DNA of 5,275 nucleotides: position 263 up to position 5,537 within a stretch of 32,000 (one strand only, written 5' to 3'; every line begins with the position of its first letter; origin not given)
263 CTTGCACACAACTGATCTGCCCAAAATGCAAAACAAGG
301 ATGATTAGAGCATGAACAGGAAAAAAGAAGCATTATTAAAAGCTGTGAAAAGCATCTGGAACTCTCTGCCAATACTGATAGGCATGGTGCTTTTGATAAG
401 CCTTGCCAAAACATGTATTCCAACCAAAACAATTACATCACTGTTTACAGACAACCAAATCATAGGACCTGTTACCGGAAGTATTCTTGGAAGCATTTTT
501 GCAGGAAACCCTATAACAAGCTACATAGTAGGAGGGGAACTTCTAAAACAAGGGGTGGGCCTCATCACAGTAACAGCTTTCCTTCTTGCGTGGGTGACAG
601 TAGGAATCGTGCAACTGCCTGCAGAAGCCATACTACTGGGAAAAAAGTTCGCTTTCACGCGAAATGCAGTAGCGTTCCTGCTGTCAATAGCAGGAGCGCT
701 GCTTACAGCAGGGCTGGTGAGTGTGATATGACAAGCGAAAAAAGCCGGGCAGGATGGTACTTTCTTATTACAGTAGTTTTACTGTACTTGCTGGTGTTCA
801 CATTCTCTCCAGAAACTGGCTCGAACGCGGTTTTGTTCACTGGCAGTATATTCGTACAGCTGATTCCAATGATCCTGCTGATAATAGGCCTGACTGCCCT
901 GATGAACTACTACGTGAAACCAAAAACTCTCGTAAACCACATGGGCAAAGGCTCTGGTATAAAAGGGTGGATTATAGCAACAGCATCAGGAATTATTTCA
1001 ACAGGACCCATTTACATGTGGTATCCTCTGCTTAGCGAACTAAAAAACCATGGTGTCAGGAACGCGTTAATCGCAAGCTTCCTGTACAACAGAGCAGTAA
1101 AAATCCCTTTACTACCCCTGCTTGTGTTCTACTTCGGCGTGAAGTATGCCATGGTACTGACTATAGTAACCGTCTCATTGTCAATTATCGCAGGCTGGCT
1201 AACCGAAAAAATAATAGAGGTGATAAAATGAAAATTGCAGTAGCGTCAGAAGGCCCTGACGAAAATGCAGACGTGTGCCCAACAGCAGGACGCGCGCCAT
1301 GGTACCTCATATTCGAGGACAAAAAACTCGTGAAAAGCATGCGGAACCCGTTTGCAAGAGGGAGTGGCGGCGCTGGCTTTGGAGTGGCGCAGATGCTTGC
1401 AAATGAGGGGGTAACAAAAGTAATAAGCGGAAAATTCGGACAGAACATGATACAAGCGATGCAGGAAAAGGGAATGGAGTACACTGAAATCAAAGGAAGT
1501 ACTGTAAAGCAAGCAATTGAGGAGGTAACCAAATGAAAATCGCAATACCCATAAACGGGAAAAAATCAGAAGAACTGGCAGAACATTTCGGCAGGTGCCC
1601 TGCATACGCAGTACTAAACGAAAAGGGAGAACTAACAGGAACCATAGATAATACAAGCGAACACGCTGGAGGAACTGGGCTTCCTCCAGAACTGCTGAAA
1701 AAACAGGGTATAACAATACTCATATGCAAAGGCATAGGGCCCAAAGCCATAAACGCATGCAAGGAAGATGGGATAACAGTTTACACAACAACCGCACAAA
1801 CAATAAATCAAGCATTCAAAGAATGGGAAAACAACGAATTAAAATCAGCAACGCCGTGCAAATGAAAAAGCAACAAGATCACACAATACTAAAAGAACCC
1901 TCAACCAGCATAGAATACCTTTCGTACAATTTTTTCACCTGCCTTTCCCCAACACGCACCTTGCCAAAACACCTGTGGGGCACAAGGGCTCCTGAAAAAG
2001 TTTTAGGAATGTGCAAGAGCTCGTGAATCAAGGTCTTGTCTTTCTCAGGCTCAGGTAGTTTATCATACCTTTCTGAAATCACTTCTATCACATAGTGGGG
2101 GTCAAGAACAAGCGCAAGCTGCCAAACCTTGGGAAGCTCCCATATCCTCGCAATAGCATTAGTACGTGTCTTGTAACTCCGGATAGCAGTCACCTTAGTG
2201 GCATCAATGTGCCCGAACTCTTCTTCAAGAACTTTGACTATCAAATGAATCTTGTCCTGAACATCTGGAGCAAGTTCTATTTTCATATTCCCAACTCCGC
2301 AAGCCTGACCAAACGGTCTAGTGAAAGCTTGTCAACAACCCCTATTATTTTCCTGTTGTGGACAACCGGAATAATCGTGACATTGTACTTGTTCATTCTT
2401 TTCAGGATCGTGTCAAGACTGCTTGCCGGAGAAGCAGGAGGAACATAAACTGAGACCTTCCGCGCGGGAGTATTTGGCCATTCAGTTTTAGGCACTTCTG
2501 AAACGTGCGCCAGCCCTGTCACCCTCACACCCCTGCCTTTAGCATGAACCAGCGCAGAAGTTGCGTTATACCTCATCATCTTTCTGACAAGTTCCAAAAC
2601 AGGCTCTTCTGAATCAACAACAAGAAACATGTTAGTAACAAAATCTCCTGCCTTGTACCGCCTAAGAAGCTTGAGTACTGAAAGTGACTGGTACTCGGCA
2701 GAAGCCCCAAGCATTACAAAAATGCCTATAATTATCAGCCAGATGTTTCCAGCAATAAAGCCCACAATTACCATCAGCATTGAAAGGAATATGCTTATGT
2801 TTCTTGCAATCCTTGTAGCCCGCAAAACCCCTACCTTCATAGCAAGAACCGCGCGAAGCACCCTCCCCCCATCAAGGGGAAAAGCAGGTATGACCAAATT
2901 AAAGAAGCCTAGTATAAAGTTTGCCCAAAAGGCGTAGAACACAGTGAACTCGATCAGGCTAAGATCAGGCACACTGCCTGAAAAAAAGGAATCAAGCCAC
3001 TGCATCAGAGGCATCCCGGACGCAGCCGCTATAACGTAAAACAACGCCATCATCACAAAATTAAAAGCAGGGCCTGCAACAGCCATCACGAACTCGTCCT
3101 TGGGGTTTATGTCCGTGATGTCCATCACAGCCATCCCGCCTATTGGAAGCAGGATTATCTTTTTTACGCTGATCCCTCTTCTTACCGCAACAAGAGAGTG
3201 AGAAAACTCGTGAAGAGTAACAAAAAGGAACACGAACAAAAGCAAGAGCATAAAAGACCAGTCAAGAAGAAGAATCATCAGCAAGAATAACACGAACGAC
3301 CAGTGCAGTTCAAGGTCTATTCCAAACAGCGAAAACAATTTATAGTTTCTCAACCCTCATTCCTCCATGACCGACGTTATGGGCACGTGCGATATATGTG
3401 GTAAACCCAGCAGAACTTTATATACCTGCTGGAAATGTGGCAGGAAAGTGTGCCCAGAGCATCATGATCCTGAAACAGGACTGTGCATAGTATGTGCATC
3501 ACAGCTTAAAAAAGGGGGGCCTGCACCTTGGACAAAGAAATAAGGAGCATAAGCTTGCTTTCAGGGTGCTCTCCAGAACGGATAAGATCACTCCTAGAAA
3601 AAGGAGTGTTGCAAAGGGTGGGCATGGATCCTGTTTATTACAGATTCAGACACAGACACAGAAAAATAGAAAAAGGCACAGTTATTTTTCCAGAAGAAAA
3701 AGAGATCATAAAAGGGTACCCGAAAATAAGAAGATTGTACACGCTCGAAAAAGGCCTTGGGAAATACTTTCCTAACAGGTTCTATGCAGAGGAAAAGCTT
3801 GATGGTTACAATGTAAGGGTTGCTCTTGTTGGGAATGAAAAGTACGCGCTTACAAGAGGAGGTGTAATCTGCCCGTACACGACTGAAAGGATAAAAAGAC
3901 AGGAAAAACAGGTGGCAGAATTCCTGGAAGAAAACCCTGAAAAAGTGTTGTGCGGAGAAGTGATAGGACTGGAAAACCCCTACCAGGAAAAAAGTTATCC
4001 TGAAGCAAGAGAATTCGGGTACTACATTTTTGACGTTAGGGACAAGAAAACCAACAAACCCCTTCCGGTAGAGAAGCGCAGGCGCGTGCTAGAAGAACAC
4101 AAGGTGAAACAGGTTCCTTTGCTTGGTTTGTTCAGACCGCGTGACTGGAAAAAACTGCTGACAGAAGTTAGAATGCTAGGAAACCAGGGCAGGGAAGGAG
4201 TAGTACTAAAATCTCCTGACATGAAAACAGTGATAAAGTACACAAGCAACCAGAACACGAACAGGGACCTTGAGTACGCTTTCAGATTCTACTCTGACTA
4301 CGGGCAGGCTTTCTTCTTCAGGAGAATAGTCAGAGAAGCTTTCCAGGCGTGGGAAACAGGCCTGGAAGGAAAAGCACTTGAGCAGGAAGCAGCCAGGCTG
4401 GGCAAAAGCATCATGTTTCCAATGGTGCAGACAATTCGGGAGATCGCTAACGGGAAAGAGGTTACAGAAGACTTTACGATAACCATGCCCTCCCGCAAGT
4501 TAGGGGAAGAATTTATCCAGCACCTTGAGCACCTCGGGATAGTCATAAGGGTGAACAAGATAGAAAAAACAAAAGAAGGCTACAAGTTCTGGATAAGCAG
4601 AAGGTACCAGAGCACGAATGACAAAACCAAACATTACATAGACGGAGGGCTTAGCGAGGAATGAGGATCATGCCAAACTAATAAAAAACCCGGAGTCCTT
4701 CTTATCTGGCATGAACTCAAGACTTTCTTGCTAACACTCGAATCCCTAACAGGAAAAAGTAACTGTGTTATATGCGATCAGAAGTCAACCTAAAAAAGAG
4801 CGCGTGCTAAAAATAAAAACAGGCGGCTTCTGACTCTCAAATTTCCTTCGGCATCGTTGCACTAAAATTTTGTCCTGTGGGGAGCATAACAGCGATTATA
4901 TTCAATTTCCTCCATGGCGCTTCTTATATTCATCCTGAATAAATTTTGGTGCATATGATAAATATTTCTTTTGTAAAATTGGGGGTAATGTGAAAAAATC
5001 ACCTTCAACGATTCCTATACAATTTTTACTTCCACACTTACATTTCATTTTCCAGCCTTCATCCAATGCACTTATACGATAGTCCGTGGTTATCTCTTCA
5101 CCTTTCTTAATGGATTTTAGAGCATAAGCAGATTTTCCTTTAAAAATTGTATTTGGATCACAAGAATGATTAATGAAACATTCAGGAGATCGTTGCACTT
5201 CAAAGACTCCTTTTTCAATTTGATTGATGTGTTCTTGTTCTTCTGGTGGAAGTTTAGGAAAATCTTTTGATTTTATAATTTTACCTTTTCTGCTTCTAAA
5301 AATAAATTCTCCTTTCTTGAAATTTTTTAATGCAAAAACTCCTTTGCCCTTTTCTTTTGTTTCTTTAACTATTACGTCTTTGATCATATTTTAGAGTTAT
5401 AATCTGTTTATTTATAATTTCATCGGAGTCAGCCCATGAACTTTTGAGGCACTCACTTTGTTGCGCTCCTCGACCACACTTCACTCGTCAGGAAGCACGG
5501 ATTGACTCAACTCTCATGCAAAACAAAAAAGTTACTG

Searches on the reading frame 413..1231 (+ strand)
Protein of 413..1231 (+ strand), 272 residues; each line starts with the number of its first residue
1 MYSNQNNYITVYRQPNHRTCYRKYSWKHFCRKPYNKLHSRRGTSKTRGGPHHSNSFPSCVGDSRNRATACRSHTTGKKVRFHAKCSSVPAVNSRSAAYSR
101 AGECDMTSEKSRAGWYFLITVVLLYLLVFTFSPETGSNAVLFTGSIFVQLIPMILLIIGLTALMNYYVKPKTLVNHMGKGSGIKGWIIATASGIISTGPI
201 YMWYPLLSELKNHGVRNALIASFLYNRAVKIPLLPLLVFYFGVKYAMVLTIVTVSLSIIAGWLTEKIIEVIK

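Call 56: search_protein_families(library=pfam, proteins=[window:413-1231:+], max_evalue=0.001)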
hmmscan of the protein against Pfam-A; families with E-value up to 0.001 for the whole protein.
window:413-1231:+ (272 aa): 1 family
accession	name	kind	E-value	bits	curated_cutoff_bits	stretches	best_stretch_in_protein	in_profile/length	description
PF03773.19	ArsP_1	-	1.3e-06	28.3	32.3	1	138-267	4-134/294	Predicted permease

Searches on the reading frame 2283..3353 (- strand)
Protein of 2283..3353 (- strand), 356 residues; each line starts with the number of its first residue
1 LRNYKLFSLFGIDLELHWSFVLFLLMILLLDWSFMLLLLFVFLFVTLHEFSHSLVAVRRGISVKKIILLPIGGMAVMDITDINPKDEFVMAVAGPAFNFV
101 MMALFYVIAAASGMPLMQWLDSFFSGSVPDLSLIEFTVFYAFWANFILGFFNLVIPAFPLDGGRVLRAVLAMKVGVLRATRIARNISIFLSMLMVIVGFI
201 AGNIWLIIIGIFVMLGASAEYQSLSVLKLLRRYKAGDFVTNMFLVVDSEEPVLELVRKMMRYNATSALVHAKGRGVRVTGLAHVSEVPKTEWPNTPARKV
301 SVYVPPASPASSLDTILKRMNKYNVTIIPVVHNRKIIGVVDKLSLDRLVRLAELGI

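Call 56: search_protein_families(library=pfam, proteins=[window:2283-3353:-], max_evalue=0.001)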
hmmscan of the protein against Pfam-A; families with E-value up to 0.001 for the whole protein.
window:2283-3353:- (356 aa): 3 families
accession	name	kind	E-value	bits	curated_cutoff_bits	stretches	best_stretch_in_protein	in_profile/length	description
PF02163.28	Peptidase_M50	-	6.1e-21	75.2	27.2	1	38-193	3-220/221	Peptidase family M50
PF00571.33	CBS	-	1.8e-08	35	24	1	305-342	10-48/57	CBS domain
PF13398.12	Peptidase_M50B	-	3e-05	24.2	26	1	24-120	4-100/201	Peptidase M50B-like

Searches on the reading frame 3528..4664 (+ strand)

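Call 56: search_protein_families(library=pfam, proteins=[window:3528-4664:+], max_evalue=0.001)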
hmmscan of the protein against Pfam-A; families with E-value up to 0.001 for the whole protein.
window:3528-4664:+ (378 aa): 3 families
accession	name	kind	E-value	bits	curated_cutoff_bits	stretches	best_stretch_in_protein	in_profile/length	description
PF18330.7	Lig_C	-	3.8e-33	114.6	25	1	250-374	1-125/125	Ligase Pab1020 C-terminal region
PF09414.15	RNA_ligase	-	4.1e-27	95.8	27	1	84-239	2-171/171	RNA ligase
PF01068.26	DNA_ligase_A_M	-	1.6e-05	25.1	26.2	1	73-232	10-189/204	ATP dependent DNA ligase domain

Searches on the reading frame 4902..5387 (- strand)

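Call 56: search_protein_families(library=pfam, proteins=[window:4902-5387:-], max_evalue=0.001)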
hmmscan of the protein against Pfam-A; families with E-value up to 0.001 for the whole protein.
window:4902-5387:- (161 aa): 1 family
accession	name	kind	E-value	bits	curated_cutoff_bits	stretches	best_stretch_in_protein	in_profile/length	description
PF00856.33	SET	-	2.2e-14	54.2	22.4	1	14-103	1-104/105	SET domain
